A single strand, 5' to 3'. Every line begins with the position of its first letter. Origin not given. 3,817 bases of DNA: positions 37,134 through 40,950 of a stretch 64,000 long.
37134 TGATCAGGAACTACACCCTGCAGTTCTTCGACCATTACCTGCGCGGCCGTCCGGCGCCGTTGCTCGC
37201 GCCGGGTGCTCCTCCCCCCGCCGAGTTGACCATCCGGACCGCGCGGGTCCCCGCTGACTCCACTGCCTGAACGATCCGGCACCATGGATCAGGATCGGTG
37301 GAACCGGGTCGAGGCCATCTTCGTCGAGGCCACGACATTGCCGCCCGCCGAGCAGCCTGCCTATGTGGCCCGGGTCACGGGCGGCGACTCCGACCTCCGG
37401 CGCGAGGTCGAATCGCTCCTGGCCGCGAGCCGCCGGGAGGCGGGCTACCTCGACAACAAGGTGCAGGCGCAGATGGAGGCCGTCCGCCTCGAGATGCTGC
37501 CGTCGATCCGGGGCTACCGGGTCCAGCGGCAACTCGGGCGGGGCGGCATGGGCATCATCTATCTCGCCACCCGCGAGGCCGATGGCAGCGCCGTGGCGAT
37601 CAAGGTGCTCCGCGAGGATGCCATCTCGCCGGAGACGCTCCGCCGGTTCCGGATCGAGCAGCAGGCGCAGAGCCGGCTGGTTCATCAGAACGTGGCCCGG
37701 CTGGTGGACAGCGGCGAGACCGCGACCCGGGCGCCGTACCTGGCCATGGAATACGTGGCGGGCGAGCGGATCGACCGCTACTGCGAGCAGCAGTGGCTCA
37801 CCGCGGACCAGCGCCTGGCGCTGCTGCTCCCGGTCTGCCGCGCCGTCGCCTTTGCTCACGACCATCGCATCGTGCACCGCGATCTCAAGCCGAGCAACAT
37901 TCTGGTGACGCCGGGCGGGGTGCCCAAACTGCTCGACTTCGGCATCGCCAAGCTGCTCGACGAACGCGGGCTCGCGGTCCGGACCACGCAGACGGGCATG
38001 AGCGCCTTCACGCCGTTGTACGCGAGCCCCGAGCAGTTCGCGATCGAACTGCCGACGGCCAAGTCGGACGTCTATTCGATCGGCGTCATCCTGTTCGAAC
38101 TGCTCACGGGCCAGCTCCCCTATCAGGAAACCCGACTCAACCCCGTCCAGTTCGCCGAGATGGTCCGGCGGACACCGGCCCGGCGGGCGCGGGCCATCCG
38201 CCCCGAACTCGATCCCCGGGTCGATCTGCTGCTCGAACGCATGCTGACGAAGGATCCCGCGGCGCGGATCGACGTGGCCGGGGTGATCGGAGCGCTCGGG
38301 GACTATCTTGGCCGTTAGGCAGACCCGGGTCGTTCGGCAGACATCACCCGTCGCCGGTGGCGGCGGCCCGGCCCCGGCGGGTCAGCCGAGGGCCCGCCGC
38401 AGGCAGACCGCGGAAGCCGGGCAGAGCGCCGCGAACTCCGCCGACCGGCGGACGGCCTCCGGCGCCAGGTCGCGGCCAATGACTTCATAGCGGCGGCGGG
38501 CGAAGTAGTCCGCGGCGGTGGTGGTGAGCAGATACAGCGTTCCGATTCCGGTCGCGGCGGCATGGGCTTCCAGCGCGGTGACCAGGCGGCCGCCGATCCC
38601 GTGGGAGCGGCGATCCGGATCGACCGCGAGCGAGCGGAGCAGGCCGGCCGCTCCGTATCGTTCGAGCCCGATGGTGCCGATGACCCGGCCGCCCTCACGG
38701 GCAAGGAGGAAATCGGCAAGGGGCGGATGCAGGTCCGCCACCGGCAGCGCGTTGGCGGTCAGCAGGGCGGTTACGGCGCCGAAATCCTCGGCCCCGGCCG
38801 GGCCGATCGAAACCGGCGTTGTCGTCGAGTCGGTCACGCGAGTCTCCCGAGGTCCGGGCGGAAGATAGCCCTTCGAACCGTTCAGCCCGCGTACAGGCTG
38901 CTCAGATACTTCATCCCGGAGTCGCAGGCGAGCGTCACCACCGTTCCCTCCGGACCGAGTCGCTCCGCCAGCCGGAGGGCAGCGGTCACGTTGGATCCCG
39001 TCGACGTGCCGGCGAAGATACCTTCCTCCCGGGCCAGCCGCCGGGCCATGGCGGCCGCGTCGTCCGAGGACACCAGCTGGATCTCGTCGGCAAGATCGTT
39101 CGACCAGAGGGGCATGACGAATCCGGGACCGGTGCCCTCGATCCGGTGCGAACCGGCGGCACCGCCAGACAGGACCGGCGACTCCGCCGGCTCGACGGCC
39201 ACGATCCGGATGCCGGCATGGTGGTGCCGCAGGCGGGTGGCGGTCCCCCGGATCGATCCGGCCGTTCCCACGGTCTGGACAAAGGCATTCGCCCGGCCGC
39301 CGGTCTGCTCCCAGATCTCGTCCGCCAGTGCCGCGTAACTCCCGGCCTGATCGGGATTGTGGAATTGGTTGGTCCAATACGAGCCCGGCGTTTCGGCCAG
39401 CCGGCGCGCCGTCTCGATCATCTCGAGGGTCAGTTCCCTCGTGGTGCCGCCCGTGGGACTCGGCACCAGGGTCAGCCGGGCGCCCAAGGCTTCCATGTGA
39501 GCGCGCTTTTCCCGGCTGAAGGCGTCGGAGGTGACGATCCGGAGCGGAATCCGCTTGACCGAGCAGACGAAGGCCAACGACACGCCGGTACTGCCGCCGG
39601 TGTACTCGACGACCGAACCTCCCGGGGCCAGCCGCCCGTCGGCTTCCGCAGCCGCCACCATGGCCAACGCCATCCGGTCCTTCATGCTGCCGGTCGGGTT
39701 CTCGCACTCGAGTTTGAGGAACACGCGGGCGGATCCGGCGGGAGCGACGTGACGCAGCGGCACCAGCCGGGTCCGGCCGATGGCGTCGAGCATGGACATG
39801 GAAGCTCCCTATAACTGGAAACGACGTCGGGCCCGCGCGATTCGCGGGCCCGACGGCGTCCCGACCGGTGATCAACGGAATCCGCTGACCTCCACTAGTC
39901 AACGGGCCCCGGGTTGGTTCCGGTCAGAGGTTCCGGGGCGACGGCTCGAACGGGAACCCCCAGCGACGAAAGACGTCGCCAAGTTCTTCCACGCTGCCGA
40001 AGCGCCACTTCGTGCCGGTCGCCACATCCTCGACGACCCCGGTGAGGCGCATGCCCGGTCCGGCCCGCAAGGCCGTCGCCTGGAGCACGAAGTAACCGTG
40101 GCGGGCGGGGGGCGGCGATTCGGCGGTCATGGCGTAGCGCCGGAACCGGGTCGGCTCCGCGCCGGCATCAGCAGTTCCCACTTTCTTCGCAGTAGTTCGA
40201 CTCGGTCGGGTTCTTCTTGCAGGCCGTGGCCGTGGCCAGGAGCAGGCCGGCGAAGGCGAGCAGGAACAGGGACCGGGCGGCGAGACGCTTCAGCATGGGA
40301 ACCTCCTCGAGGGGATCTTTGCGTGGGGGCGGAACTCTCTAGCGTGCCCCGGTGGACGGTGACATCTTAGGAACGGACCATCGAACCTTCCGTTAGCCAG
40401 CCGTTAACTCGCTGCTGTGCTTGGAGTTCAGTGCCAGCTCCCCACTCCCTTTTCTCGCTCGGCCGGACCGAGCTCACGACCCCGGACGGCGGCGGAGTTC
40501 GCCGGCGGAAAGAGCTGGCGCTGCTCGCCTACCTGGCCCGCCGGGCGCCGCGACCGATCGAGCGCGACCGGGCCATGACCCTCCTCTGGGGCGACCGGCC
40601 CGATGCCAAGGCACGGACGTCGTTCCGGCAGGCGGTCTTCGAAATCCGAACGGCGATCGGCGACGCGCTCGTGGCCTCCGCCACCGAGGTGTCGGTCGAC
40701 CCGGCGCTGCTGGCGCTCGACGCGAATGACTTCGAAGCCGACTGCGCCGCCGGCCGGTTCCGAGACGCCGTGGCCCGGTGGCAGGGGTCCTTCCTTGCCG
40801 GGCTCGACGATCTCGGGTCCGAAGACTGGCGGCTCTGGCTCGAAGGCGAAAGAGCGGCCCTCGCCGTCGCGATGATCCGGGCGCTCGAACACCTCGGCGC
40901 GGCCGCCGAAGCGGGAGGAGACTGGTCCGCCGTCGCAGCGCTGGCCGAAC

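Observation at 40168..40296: Unlisted 42-aa ORF encoding a Cys-rich lipoprotein-like peptide, divergent from the SARP-TPR regulator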

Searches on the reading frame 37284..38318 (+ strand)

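Call 5: search_protein_families(library=pfam, proteins=[window:37284-38318:+], max_evalue=0.01)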
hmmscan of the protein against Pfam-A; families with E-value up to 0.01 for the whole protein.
window:37284-38318:+ (344 aa): 6 families
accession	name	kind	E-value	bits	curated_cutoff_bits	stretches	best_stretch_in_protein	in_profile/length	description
PF00069.31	Pkinase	-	6.2e-47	160.6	31.7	1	78-331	1-254/263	Protein kinase domain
PF07714.23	PK_Tyr_Ser-Thr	-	6.8e-32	111.2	23.1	1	80-334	3-254/258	Protein tyrosine and serine/threonine kinase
PF03109.22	ABC1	-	9.2e-08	32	22.9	1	147-227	139-219/244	ABC1 atypical kinase-like domain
PF01636.29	APH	-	9.3e-07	29.3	23.2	1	175-223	155-198/239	Phosphotransferase enzyme family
PF14531.12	Kinase-like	-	0.0034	17.1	25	1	166-324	136-285/289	Kinase-like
PF01163.29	RIO1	-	0.0089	16.1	22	0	152-220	82-149/187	RIO domain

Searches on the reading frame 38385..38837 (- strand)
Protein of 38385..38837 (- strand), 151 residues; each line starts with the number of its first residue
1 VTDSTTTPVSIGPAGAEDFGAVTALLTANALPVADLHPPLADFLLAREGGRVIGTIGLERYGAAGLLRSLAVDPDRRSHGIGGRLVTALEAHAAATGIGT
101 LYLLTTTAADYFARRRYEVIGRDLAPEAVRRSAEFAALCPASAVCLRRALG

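Call 66: search_protein_families(library=ncbifam, proteins=[window:38385-38837:-], max_evalue=0.001)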
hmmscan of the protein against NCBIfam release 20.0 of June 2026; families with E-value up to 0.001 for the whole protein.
seq(151 aa): 8 families
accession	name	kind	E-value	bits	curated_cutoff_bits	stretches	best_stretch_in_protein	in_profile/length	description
NF040501.1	resist_ArsN2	equivalog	2.9e-46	156.4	125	1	20-148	3-132/133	arsenic resistance N-acetyltransferase ArsN2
NF005840.0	PRK07757.1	equivalog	4.5e-10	39.6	154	1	36-131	37-132/153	N-acetyltransferase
NF003641.0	PRK05279.1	equivalog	1.7e-09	37.1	344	1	41-131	334-426/441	amino-acid N-acetyltransferase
TIGR01890.1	N-Ac-Glu-synth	equivalog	1.9e-09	37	202.85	1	41-131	322-414/429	amino-acid N-acetyltransferase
NF002959.0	PRK03624.1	equivalog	3.2e-08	33.4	124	1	41-110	49-118/147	GNAT family acetyltransferase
NF005921.0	PRK07922.1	equivalog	9e-08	31.9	180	1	37-122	42-128/170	amino-acid N-acetyltransferase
NF008964.0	PRK12308.1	equivalog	2.3e-07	29.6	657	1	37-135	499-597/624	argininosuccinate lyase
TIGR01575.1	rimI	equivalog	4e-07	30.2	86.4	1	35-103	26-94/132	ribosomal protein S18-alanine N-acetyltransferase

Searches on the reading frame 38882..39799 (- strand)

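Call 5: search_protein_families(library=pfam, proteins=[window:38882-39799:-], max_evalue=0.01)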
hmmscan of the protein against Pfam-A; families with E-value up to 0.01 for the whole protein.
window:38882-39799:- (305 aa): 1 family
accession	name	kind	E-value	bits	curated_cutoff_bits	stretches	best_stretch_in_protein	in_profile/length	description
PF00291.31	PALP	-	1e-65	222.4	35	1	5-293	3-295/295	Pyridoxal-phosphate dependent enzyme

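Call 66: search_protein_families(library=ncbifam, proteins=[window:38882-39799:-], max_evalue=0.001)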
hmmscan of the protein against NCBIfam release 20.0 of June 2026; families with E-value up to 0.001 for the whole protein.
window:38882-39799:- (305 aa): 34 families (the best 25 are shown)
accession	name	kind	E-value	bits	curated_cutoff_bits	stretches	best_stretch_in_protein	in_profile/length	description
TIGR01136.1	cysKM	subfamily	1.2e-81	274.3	344.15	1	4-301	2-296/299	cysteine synthase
TIGR01139.1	cysK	equivalog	4.5e-79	265.8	350.95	1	5-301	3-295/298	cysteine synthase A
NF007989.0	PRK10717.1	equivalog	1.2e-71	241.5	387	1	2-303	7-317/334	cysteine synthase A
NF008735.0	PRK11761.1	equivalog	8.6e-64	215.6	413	1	3-301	6-291/296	cysteine synthase CysM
TIGR01137.1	cysta_beta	equivalog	6.1e-63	213.1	510.25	1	2-301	4-308/457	cystathionine beta-synthase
TIGR01138.1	cysM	equivalog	7.9e-63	212.7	394.2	1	3-301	2-287/290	cysteine synthase B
TIGR03945.1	PLP_SbnA_fam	equivalog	1.7e-62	211.2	349.95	1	4-303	2-299/304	2,3-diaminopropionate biosynthesis protein SbnA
NF053679.1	CysteaSynCapA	equivalog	1.1e-44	152.6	600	1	2-304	9-320/329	cysteate synthase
NF052478.1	CystDsulMYC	equivalog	2.2e-25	89.7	600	1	24-303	37-325/354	L-cysteine desulfhydrase Cds1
NF005292.0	PRK06815.1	equivalog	2.6e-17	62.8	371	1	18-212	30-212/320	threonine/serine dehydratase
NF006094.0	PRK08246.1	subfamily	6.3e-16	58.6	331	1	8-213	22-209/310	serine/threonine dehydratase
NF005147.0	PRK06608.1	equivalog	2.2e-12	46.4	380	1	24-206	39-209/339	serine/threonine dehydratase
NF005680.0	PRK07476.1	equivalog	7.3e-12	44.9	413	1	7-203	21-205/326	hydroxyectoine utilization dehydratase EutB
NF004170.0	PRK05638.1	equivalog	1.9e-11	43.2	421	1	24-167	80-211/442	threonine synthase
NF004996.0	PRK06381.1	equivalog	2.2e-11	43.4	266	1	22-179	29-176/319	threonine synthase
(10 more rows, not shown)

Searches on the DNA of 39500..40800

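Call 57: search_rna_families(source=window, start=39500, end=40800, threshold=evalue, max_evalue=1)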
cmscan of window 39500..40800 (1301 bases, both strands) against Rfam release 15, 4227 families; matches with E-value up to 1: 0.
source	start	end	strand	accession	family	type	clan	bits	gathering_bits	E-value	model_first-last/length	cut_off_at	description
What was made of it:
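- Tried and rejected: Rfam gave nothing over 39500..40800 (call 57).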

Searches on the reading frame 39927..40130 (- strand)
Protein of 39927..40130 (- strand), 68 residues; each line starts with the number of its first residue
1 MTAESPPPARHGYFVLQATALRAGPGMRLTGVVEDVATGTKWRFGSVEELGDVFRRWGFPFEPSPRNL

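Call 5: search_protein_families(library=pfam, proteins=[window:39927-40130:-], max_evalue=0.01)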
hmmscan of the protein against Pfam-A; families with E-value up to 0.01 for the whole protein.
seq(68 aa): 0 families

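Call 6: search_protein_families(library=ncbifam, proteins=[window:39927-40130:-], max_evalue=1)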
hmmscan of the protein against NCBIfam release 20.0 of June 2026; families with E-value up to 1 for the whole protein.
seq(68 aa): 0 families

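Call 40: search_solved_structures(query=A3, max_evalue=10)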
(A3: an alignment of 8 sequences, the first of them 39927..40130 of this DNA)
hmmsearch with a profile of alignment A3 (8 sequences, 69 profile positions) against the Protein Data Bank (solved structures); distinct sequences matched with E-value up to 10: 3.
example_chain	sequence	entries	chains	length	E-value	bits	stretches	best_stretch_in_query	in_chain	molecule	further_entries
2dhr_A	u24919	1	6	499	0.049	16.6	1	30-60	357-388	FtsH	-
4eiw_A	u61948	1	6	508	0.05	16.6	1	30-60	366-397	ATP-dependent zinc metalloprotease FtsH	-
2gm2_A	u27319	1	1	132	0.91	12.6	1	33-54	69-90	conserved hypothetical protein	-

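Call 41: search_protein_families(library=pfam, alignment_id=A3, max_evalue=1)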
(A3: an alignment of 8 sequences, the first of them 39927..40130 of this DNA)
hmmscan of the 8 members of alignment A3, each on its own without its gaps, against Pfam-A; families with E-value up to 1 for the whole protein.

A. member 1, window:39927-40130:- (68 aa): 0 families

B. families by the number of members that match (of 8 scanned): 3 families
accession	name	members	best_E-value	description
PF07603.17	Lcl_C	1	0.087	Lcl C-terminal domain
PF16358.11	RcsF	1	0.19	RcsF lipoprotein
PF18460.6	HetR_C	1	0.22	Heterocyst differentiation regulator C-terminal Hood domain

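Call 53: predict_structure(protein=window:39927-40130:-)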
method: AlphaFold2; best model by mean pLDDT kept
length: 68 residues; sequences in the alignment: 1
mean_pLDDT: 76.4   pTM: 0.59
mean pLDDT of the five models: 76.4, 76.3, 74.7, 65.6, 57.7
residues with pLDDT >= 90: 5; 70-90: 42; 50-70: 18; < 50: 3
segments of 3 or more residues with pLDDT < 50: none
pLDDT, mean of each block of 10 residues (from residue 1): 59 82 83 84 86 79 58
secondary structure, 60 per line:
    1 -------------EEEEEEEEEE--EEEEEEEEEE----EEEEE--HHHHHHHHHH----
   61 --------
elements in order: E14-23 E26-35 E40-44 H47-56
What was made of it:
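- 39924..40130 (-): Second cistron: a 68-aa 'HGYFVLQ' small protein with no signal peptide. It starts 37 nt after the peptide stop. Call 53: predicted three strands plus a helix, pLDDT 76.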

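Call 55: fold_search(model_id=the predicted structure, library=pdb)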
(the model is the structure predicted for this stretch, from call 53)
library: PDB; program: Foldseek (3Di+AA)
matches with E <= 10: 432; with E <= 0.001: 0
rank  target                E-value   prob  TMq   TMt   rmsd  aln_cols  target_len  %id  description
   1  6hxt_A                3.6e-01  0.25  0.33  0.21   8.3        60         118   20  Crystal structure of the head domain of human CCDC61 (released 2020-04-29)
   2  6qbv_C                5.0e-01  0.63  0.43  0.23   5.8        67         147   12  Structure of the HTLV-2 integrase catalytic core domain in complex with magnesium (dimeric form) (released 2020-09-30)
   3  6qbv_A                7.7e-01  0.38  0.39  0.21   6.3        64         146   11  Structure of the HTLV-2 integrase catalytic core domain in complex with magnesium (dimeric form) (released 2020-09-30)
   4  5cuy_D                8.1e-01  0.30  0.32  0.08  12.8        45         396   13  Crystal structure of Trypanosoma brucei Vacuolar Soluble Pyrophosphatases in apo form (released 2016-03-02)
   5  5cuu_B                8.1e-01  0.16  0.26  0.07   3.6        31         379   19  Crystal structure of Trypanosoma cruzi Vacuolar Soluble Pyrophosphatases in complex with bisphosphonate inhibitor BPH- (released 2016-03-02)
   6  6qbv_D                9.8e-01  0.47  0.43  0.23   5.8        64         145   11  Structure of the HTLV-2 integrase catalytic core domain in complex with magnesium (dimeric form) (released 2020-09-30)
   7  7pel_B                1.1e+00  0.23  0.42  0.13   9.3        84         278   12  CryoEM structure of simian T-cell lymphotropic virus intasome in complex with PP2A regulatory subunit B56 gamma (released 2021-08-25)
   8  5cuv_A                1.1e+00  0.15  0.26  0.07   3.7        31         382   19  Crystal structure of Trypanosoma cruzi Vacuolar Soluble Pyrophosphatases in apo form (released 2016-03-02)
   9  3oyy_B                1.2e+00  0.30  0.34  0.14   3.4        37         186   22  Structure of Pseudomonas aeruginosa elongation factor P (released 2011-03-09)
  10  7bkd_a                1.2e+00  0.07  0.24  0.06  15.1        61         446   11  Formate dehydrogenase - heterodisulfide reductase - formylmethanofuran dehydrogenase complex from Methanospirillum hun (released 2021-09-29)
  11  7pel_A                1.3e+00  0.25  0.37  0.13   6.6        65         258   14  CryoEM structure of simian T-cell lymphotropic virus intasome in complex with PP2A regulatory subunit B56 gamma (released 2021-08-25)
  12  5cuu_A                1.4e+00  0.11  0.23  0.06   5.2        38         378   21  Crystal structure of Trypanosoma cruzi Vacuolar Soluble Pyrophosphatases in complex with bisphosphonate inhibitor BPH- (released 2016-03-02)
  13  8y0w_5                1.5e+00  0.38  0.38  0.21   3.3        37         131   16  dormant ribosome with eIF5A, eEF2 and SERBP1 (released 2024-02-07)
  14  6qbv_B                1.5e+00  0.35  0.43  0.23   5.8        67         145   12  Structure of the HTLV-2 integrase catalytic core domain in complex with magnesium (dimeric form) (released 2020-09-30)
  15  5wvy_A                1.5e+00  0.18  0.33  0.36   9.2        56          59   14  The crystal structure of Cren7 mutant L28V in complex with dsDNA (released 2017-04-26)
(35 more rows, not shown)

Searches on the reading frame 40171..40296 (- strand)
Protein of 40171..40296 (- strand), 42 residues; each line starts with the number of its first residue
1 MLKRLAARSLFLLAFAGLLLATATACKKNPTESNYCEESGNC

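Call 5: search_protein_families(library=pfam, proteins=[window:40171-40296:-], max_evalue=0.01)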
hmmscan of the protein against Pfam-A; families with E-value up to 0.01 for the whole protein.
seq(42 aa): 0 families

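Call 6: search_protein_families(library=ncbifam, proteins=[window:40171-40296:-], max_evalue=1)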
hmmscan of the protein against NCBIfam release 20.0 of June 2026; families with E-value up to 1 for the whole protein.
seq(42 aa): 0 families

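Call 7: find_homologous_proteins(query=window:40171-40296:-, max_evalue=10)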
Query seq(42 aa) (42 aa): 1 proteins with E <= 10 among 1 candidates.
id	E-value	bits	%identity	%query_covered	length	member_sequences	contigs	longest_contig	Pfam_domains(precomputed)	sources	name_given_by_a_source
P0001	1.5e-19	84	100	100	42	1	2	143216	-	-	-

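Call 17: search_protein_representatives(protein=window:40171-40296:-)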
Query: 42 residues. Proteins with E-value up to 0.001 (for the whole library): 6; up to 1e-10: 1; up to 1e-30: 0. The best 6 are listed.
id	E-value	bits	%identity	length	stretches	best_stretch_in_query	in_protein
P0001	4.7e-20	84.2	100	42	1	1-42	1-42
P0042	1.8e-07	46.0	60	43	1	1-42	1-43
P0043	4.1e-07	44.9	37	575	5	6-39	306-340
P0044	5.8e-04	35.3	39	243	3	9-42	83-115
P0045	6.0e-04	35.2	39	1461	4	7-38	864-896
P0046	8.5e-04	34.8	38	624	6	4-34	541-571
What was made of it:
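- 40168..40296 (-): 42-codon gene including the stop. Signal peptide codons 1-25 lie at 40222..40296. The lipobox is A-T-A-C. The predicted mature 17-mer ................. lies at 40171..40221. Call 17 (phmmer homolog P0042, E 1.8e-7).
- P0042 is 43 aa, E 1.8e-7 (call 17).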

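Call 18: find_encoding_contigs(protein=P0001, flank=6000, max_places=4)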
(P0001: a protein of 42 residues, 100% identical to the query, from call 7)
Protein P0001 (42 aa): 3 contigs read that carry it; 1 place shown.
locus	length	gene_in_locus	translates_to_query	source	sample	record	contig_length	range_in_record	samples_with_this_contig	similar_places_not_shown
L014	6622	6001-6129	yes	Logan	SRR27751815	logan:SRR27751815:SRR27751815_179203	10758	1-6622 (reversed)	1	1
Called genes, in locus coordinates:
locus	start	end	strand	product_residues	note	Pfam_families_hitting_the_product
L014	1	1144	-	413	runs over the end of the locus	PF00144:Beta-lactamase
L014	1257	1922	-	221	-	-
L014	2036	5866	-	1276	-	PF07719:TPR_2 (faint), PF13191:AAA_16, PF25199:nSTAND_NTPase5 (faint), PF00515:TPR_1 (faint)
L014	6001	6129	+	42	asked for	-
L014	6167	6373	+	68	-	-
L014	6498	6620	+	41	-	?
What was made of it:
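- Checked: Public gene callers already call this ORF (P0001, call 7; L014 gene list, call 18).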

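Call 20: find_encoding_contigs(protein=P0042, flank=8000, max_places=6)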
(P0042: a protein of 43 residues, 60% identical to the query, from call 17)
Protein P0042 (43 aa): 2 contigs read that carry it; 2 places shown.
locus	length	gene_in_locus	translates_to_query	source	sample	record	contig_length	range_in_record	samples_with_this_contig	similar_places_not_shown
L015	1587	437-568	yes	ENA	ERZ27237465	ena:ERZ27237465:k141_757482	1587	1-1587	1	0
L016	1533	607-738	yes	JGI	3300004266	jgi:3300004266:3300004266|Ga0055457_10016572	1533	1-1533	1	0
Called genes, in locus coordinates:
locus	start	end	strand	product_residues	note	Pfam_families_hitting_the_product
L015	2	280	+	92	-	?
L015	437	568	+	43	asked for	-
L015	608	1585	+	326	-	?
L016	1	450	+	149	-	?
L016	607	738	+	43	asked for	-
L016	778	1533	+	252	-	?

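Call 24: find_homologous_proteins(query=A1, max_evalue=10)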
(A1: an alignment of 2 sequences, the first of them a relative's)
Query A1 (2 sequences) (42 aa, profile of the alignment): 2 proteins with E <= 10 among 9 candidates.
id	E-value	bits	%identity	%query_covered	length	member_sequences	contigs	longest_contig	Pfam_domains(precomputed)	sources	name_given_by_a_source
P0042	6.3e-26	108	58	100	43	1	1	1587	-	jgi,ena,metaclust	metaclust:\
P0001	6.8e-24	101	100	100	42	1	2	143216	-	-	-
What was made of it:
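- Tried and rejected: The word-index protein search with the peptide, and with the two-member alignment, found only the two known members (calls 7, 24).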

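Call 25: find_related_loci(query=A1, collection=metagenome_contigs, flank=8000)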
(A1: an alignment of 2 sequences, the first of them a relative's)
Query A1 (42 aa) in metagenome_contigs; peptide patterns used: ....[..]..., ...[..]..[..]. (x = any residue, [..] = any of these).
244 stretches matched a pattern; 1 encode a relative of the query (tblastn E <= 1e-3); 1 distinct loci.
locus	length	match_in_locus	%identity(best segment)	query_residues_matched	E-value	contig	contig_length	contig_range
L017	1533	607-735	58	1-42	1e-14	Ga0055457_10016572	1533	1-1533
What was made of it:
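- Tried and rejected: The metagenome DNA scan with the peptide alignment returned only the already known JGI contig (call 25).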

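Call 43: search_protein_families(library=pfam, proteins=[window:40171-40296:-], max_evalue=10)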
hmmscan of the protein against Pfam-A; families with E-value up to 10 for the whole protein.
seq(42 aa): 1 family
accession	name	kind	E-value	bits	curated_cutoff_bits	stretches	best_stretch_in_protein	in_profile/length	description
PF20363.3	DUF6658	-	0.051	13.8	27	1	1-32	7-38/178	Family of unknown function (DUF6658)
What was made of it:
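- Closest known: Very small bacterial lipoproteins. Different: There is no sequence match to any Pfam or NCBIfam family (calls 5, 6, 43).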
